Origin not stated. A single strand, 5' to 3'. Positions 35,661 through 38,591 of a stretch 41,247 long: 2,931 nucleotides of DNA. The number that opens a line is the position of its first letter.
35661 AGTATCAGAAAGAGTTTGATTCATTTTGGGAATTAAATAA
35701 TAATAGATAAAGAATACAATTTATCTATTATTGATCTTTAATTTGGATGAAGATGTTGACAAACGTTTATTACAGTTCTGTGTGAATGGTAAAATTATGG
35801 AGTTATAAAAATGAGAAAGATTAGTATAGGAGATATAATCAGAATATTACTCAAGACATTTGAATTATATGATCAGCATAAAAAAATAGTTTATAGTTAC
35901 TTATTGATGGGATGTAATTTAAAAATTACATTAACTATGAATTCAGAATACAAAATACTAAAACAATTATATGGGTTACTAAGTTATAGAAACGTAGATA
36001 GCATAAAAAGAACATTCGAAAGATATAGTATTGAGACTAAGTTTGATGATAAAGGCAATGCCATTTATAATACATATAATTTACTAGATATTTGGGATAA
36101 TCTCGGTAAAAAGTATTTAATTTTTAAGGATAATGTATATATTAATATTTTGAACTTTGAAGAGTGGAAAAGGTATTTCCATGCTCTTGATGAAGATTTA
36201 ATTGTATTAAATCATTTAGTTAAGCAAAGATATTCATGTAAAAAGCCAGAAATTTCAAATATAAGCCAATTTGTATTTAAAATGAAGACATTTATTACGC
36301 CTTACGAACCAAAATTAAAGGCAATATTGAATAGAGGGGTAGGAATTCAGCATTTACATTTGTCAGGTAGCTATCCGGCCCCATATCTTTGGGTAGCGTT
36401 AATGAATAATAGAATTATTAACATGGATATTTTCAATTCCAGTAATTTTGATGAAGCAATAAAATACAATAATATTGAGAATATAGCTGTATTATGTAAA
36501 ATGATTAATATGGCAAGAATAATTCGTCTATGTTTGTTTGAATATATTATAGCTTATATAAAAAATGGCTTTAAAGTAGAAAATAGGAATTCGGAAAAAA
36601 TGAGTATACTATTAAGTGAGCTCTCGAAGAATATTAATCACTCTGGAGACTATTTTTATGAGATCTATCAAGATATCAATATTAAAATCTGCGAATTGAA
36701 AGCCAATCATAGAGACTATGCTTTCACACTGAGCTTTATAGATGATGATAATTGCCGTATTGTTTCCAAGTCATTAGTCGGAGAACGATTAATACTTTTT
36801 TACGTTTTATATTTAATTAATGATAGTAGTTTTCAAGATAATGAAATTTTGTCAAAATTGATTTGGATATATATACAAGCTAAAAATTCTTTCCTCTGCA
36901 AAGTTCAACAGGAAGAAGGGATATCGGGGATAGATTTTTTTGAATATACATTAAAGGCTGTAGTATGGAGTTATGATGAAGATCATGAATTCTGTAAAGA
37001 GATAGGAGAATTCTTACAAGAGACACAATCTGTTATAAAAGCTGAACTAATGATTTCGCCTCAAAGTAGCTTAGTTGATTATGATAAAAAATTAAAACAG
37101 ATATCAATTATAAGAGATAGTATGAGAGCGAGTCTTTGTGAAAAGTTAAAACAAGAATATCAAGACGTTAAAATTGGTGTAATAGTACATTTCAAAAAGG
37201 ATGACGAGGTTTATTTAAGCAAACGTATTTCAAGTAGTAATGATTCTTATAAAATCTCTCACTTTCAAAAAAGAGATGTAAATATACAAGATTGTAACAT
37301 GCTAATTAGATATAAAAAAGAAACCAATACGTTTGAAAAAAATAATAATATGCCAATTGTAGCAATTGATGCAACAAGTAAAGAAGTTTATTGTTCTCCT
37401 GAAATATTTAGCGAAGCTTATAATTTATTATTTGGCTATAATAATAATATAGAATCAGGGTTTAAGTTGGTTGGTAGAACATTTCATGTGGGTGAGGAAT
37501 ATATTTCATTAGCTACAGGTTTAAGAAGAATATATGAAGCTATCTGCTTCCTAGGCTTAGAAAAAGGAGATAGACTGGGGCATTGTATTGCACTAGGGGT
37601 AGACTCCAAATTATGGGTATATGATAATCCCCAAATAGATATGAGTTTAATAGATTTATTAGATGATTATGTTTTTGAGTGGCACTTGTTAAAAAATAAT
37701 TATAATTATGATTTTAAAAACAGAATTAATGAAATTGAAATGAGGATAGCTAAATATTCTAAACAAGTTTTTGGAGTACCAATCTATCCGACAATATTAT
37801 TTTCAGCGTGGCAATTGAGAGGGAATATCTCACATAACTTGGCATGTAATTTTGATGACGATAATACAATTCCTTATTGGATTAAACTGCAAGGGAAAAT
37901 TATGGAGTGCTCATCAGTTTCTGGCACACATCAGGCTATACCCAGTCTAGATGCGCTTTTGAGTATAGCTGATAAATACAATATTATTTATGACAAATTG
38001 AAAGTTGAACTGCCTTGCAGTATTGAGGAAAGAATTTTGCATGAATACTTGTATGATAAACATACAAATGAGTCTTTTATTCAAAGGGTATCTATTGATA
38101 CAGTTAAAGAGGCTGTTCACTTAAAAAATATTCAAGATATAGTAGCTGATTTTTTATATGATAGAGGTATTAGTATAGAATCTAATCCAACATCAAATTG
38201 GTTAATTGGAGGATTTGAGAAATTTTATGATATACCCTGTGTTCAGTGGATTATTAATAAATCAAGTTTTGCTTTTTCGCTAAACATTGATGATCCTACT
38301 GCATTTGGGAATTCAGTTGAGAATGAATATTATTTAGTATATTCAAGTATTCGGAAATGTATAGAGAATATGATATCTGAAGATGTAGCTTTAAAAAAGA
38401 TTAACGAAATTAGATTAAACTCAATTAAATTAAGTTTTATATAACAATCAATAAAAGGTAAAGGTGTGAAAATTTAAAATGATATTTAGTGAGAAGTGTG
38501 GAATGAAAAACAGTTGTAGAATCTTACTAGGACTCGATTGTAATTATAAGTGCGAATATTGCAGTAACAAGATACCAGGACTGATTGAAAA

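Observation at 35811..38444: Deaminase barrel with a complete catalytic signature, about 500 aa of unrecognisable extra sequence, and no RADAR or CARF partner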

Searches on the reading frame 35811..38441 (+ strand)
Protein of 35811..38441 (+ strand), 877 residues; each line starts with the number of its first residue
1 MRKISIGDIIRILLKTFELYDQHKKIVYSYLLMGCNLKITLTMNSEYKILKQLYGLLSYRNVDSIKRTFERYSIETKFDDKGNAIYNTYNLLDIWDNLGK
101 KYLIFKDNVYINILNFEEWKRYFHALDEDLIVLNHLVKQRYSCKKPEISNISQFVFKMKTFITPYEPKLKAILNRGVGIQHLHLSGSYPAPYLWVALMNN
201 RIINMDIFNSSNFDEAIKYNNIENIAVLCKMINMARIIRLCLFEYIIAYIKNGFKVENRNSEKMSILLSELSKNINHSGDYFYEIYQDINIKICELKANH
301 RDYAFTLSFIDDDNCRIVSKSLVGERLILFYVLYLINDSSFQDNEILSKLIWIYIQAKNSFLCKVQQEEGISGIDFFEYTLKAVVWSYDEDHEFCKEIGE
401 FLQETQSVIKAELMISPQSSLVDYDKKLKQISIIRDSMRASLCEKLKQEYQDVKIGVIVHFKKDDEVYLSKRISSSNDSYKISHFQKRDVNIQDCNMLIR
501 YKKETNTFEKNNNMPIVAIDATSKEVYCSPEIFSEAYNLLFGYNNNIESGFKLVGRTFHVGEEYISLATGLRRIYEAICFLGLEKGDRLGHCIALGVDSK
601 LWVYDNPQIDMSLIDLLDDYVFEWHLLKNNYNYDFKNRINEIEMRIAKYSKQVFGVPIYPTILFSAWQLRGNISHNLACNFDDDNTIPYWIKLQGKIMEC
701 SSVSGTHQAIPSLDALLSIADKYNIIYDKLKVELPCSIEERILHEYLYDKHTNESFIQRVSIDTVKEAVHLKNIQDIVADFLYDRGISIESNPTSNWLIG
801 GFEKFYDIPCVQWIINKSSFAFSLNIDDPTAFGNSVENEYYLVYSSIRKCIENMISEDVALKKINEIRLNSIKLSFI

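Call 4: search_protein_families(library=pfam, proteins=[window:35811-38441:+], max_evalue=1)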
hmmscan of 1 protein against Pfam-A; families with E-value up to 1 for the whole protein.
window:35811-38441:+ (877 aa): 2 families
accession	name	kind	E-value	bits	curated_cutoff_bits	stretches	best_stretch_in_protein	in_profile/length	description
PF00962.28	A_deaminase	-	5.8e-10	39.2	27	2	778-842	228-290/330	Adenosine deaminase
PF15278.12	Sec3_C_2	-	0.085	13.7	27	0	822-870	5-53/86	Sec3 exocyst complex subunit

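Call 5: search_protein_families(library=padloc, proteins=[window:35811-38441:+], max_evalue=1)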
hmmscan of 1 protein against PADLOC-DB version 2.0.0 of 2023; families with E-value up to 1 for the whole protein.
window:35811-38441:+ (877 aa): 4 families
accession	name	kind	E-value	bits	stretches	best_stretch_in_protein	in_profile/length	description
PDLC02218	RdrB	-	3.7e-23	79.6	1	326-814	293-769/855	-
PDLC02219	RdrB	-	1.1e-20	71.6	2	557-626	545-614/914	-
PDLC03188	Specificity_I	-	0.033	11.1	1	774-876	300-391/458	Type I specificity subunit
PDLC04691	PDC-M52A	-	0.045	12.3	0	382-407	57-82/86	-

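Call 7: search_protein_families(library=ncbifam, proteins=[window:35811-38441:+], max_evalue=1)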
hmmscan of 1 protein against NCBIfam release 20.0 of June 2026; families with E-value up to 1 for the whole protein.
window:35811-38441:+ (877 aa): 7 families
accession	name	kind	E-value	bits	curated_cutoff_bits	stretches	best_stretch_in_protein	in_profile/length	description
NF041744.1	RdrB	equivalog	9.4e-36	123.6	800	1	74-813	50-770/850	antiviral RADAR system adenosine deaminase RdrB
TIGR01430.1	aden_deam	equivalog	1.4e-07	30.9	216.55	1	779-876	225-310/323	adenosine deaminase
NF006846.0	PRK09358.1-1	equivalog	5e-05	22.5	459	1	772-848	224-299/333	adenosine deaminase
NF006848.0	PRK09358.1-3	equivalog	0.00021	20.7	426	1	762-845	209-289/325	adenosine deaminase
NF006854.0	PRK09358.3-1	equivalog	0.0013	17.9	530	1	778-842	235-297/344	adenosine deaminase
NF006849.0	PRK09358.1-5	equivalog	0.0077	15.3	494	1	778-843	238-301/350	adenosine deaminase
NF006847.0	PRK09358.1-2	equivalog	0.069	12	412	1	778-844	253-317/364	adenosine deaminase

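Call 11: find_homologous_proteins(query=window:35811-38441:+)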
Query window:35811-38441:+ (877 aa): 15 proteins with E <= 0.001 among 6157 candidates.
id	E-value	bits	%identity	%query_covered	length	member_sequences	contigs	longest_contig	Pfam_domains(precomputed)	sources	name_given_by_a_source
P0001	0.0e+0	1982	100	100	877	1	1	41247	PF00962.29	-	-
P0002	4.2e-278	943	50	100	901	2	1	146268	PF00962.29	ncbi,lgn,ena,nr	ncbi:MAG TPA: hypothetical protein VEB00_01745 [Clostridia bacterium]|nr:hypothetical protein [Clost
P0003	4.6e-260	884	49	100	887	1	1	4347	PF00962.29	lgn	-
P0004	3.8e-257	874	48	100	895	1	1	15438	PF00962.29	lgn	-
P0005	4.9e-221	755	43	100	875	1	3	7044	PF00962.29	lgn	-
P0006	1.5e-220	753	43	100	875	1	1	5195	PF00962.29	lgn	-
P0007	5.1e-213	728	42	96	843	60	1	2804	PF00962.29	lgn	-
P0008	4.1e-150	520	34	100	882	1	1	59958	PF00962.29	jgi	jgi:adenosine deaminase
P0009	2.6e-147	511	34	100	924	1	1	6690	PF00962.29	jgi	jgi:hypothetical protein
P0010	8.1e-140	486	34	100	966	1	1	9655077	PF00962.29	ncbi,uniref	ncbi:hypothetical protein ACIHQR_21695 [Corallococcus coralloides]|uniref:hypothetical protein n=1 T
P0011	1.1e-133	466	32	100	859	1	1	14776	PF00962.29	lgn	-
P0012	8.4e-121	423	37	63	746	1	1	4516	PF00962.29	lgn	-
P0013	3.0e-23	100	28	41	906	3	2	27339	PF00962.29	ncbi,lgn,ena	-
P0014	1.9e-18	84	25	81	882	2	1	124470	PF00962.29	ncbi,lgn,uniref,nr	ncbi:hypothetical protein [Olleya sp. 1-3]|uniref:hypothetical protein n=1 Tax=Olleya sp. 1-3 TaxID=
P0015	8.6e-18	82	23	91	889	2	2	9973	PF00962.29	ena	-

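Call 12: find_encoding_contigs(protein=P0002, flank=10000, max_places=2)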
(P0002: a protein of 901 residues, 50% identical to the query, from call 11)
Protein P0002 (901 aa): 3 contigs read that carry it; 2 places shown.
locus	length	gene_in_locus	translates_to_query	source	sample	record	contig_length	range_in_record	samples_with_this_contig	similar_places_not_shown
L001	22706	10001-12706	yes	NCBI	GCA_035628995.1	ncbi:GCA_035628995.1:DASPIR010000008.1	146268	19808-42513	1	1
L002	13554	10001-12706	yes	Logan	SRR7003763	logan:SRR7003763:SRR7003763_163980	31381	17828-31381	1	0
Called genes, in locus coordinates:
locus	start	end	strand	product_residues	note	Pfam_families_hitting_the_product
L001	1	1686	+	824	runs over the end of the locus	PF24391:HD-CE, PF13589:HATPase_c_3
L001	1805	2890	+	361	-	PF13091:PLDc_2, PF00614:PLDc (faint)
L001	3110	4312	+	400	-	PF14279:HNH_5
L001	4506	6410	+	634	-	PF07693:KAP_NTPase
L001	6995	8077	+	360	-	PF04245:NA37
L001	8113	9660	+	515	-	-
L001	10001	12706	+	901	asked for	PF00962:A_deaminase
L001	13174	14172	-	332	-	PF00005:ABC_tran, PF13304:AAA_21 (weak)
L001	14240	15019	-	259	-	PF06182:ABC2_membrane_6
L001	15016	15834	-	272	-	PF06182:ABC2_membrane_6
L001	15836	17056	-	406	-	PF00144:Beta-lactamase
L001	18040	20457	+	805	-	PF07504:FTP, PF01447:Peptidase_M4, PF02868:Peptidase_M4_C, PF04151:PPC, PF00431:CUB (weak)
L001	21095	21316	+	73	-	PF00403:HMA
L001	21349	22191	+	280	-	PF20046:DUF6448, PF01476:LysM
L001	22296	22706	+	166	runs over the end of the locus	PF10502:Peptidase_S26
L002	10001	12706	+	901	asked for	PF00962:A_deaminase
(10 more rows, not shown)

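Call 13: find_encoding_contigs(protein=P0008, flank=10000, max_places=2)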
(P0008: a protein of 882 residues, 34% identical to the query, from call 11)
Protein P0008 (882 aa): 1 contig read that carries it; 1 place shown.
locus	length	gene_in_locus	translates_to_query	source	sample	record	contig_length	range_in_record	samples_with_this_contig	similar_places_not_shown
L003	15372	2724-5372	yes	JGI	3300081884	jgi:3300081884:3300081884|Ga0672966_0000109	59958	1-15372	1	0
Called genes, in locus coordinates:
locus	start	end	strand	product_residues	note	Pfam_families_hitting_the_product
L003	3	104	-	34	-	?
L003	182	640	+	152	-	-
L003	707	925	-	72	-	-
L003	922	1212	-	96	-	-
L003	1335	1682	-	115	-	PF18478:PIN_10 (weak), PF18480:DUF5615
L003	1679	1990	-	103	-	-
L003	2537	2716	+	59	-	-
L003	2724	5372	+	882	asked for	PF00962:A_deaminase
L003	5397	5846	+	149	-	PF21818:DUF6884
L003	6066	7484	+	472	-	PF13289:SIR2_2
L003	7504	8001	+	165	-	PF15891:Nuc_deoxyri_tr2, PF05014:Nuc_deoxyrib_tr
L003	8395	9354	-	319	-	PF04326:SLFN_AlbA_2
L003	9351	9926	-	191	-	-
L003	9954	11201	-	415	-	PF17761:DUF1016_N, PF06250:YhcG_C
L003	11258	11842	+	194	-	-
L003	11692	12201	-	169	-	-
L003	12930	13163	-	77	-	-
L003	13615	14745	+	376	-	PF13624:SurA_N_3 (weak), PF05698:Trigger_C (weak), PF13145:Rotamase_2, PF13616:Rotamase_3 (weak), PF00639:Rotamase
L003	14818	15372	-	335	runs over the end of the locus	PF03575:Peptidase_S51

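Call 14: find_encoding_contigs(protein=P0010, flank=10000, max_places=2)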
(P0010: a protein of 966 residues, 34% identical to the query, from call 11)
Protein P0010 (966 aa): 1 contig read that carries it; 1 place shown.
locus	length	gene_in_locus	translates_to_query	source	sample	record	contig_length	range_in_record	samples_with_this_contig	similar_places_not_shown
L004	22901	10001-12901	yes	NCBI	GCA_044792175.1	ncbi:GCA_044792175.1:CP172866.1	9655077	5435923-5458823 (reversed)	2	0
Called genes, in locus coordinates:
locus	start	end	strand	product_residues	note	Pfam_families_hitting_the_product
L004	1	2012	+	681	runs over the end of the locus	PF06480:FtsH_ext, PF06068:TIP49 (faint), PF00004:AAA, PF17862:AAA_lid_3, PF01434:Peptidase_M41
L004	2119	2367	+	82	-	PF03979:Sigma70_r1_1 (weak)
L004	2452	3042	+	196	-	PF01025:GrpE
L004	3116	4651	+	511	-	PF00089:Trypsin, PF13365:Trypsin_2, PF00595:PDZ, PF13180:PDZ_2, PF17820:PDZ_6, PF00595:PDZ (weak), PF13180:PDZ_2, PF17820:PDZ_6, +1 more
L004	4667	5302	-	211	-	PF19542:DUF6066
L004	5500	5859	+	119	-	PF07238:PilZ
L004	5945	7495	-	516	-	PF02812:ELFV_dehydrog_N, PF00208:ELFV_dehydrog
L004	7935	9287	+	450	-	-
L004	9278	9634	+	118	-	PF09450:DUF2019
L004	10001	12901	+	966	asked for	PF00962:A_deaminase (weak)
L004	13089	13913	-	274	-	PF01925:TauE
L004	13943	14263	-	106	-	PF00581:Rhodanese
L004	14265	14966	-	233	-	PF00753:Lactamase_B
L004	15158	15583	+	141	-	PF04143:Sulf_transp (weak)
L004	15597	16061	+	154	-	PF20398:DUF6691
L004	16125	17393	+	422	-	PF07992:Pyr_redox_2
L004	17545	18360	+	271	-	PF04542:Sigma70_r2, PF08281:Sigma70_r4_2, PF04545:Sigma70_r4 (weak)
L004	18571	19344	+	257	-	PF00175:NAD_binding_1 (weak)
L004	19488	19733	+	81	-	-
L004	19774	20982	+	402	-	PF05139:Erythro_esteras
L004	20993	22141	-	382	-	-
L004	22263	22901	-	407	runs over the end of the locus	PF04235:DUF418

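Call 15: find_encoding_contigs(protein=P0004, flank=10000, max_places=2)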
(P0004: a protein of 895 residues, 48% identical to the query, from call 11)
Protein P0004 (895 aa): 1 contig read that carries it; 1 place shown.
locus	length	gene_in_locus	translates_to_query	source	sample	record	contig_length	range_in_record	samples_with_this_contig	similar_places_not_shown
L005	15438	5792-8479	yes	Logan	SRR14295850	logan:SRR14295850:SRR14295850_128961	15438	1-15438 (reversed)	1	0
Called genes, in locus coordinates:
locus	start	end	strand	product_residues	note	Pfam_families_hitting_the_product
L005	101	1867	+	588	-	PF12102:MrcB_N, PF07728:AAA_5 (weak)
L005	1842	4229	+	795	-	PF09823:DUF2357, PF04411:PDDEXK_7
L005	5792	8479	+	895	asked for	PF00962:A_deaminase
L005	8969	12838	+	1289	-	PF24391:HD-CE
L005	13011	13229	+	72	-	-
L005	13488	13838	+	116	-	PF01797:Y1_Tnp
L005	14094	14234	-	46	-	-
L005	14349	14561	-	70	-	-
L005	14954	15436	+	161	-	?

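Call 16: find_encoding_contigs(protein=P0011, flank=10000, max_places=2)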
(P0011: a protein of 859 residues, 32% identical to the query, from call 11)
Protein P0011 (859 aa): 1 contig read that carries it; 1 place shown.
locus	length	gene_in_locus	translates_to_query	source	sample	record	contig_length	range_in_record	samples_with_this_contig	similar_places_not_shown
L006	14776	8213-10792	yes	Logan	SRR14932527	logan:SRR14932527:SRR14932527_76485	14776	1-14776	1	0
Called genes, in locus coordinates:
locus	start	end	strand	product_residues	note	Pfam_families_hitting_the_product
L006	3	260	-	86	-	?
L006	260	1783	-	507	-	PF00069:Pkinase, PF07714:PK_Tyr_Ser-Thr, PF01636:APH (faint)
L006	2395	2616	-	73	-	-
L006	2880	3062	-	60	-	-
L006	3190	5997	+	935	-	-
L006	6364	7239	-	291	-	-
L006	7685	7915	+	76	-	PF00035:dsrm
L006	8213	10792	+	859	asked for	PF00962:A_deaminase (weak)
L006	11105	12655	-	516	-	PF01381:HTH_3 (weak), PF13560:HTH_31, PF10017:Methyltransf_33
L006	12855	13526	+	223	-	PF00072:Response_reg, PF02954:HTH_8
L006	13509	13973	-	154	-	-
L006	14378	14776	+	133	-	?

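Call 17: find_encoding_contigs(protein=P0005, flank=10000, max_places=3)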
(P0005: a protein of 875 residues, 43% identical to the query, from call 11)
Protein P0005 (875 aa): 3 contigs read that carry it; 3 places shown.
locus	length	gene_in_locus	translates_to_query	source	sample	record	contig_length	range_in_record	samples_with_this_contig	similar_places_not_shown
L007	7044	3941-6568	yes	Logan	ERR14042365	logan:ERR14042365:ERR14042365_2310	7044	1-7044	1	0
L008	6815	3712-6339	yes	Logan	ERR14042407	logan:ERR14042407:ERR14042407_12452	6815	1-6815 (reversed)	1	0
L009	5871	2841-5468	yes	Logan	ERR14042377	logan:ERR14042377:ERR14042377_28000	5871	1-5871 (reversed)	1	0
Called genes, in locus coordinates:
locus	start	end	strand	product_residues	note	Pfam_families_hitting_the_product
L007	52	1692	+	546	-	PF00239:Resolvase, PF07508:Recombinase, PF13408:Zn_ribbon_recom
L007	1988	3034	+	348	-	PF04754:Transposase_31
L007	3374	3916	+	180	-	PF23139:OB_YrrC, PF14520:HHH_5 (weak), PF14490:HHH_RecD2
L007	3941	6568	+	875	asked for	PF00962:A_deaminase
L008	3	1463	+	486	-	?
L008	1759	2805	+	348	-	PF04754:Transposase_31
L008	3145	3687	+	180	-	PF23139:OB_YrrC, PF14520:HHH_5 (weak), PF14490:HHH_RecD2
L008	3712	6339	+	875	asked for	PF00962:A_deaminase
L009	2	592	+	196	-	?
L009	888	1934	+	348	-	PF04754:Transposase_31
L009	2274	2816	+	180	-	PF23139:OB_YrrC, PF14520:HHH_5 (weak), PF14490:HHH_RecD2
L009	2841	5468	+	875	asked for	PF00962:A_deaminase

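Call 18: search_solved_structures(query=window:35811-38441:+, max_evalue=1, show_alignments=2)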
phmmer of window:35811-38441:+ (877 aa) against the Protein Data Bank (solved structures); distinct sequences matched with E-value up to 1: 2.
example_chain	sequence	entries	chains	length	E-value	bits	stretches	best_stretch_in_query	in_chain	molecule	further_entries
8fnv_A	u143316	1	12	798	1.3e-18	70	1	517-672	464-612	Adenosine deaminase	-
8fnw_A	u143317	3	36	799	1.3e-18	70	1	517-672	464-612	Adenosine deaminase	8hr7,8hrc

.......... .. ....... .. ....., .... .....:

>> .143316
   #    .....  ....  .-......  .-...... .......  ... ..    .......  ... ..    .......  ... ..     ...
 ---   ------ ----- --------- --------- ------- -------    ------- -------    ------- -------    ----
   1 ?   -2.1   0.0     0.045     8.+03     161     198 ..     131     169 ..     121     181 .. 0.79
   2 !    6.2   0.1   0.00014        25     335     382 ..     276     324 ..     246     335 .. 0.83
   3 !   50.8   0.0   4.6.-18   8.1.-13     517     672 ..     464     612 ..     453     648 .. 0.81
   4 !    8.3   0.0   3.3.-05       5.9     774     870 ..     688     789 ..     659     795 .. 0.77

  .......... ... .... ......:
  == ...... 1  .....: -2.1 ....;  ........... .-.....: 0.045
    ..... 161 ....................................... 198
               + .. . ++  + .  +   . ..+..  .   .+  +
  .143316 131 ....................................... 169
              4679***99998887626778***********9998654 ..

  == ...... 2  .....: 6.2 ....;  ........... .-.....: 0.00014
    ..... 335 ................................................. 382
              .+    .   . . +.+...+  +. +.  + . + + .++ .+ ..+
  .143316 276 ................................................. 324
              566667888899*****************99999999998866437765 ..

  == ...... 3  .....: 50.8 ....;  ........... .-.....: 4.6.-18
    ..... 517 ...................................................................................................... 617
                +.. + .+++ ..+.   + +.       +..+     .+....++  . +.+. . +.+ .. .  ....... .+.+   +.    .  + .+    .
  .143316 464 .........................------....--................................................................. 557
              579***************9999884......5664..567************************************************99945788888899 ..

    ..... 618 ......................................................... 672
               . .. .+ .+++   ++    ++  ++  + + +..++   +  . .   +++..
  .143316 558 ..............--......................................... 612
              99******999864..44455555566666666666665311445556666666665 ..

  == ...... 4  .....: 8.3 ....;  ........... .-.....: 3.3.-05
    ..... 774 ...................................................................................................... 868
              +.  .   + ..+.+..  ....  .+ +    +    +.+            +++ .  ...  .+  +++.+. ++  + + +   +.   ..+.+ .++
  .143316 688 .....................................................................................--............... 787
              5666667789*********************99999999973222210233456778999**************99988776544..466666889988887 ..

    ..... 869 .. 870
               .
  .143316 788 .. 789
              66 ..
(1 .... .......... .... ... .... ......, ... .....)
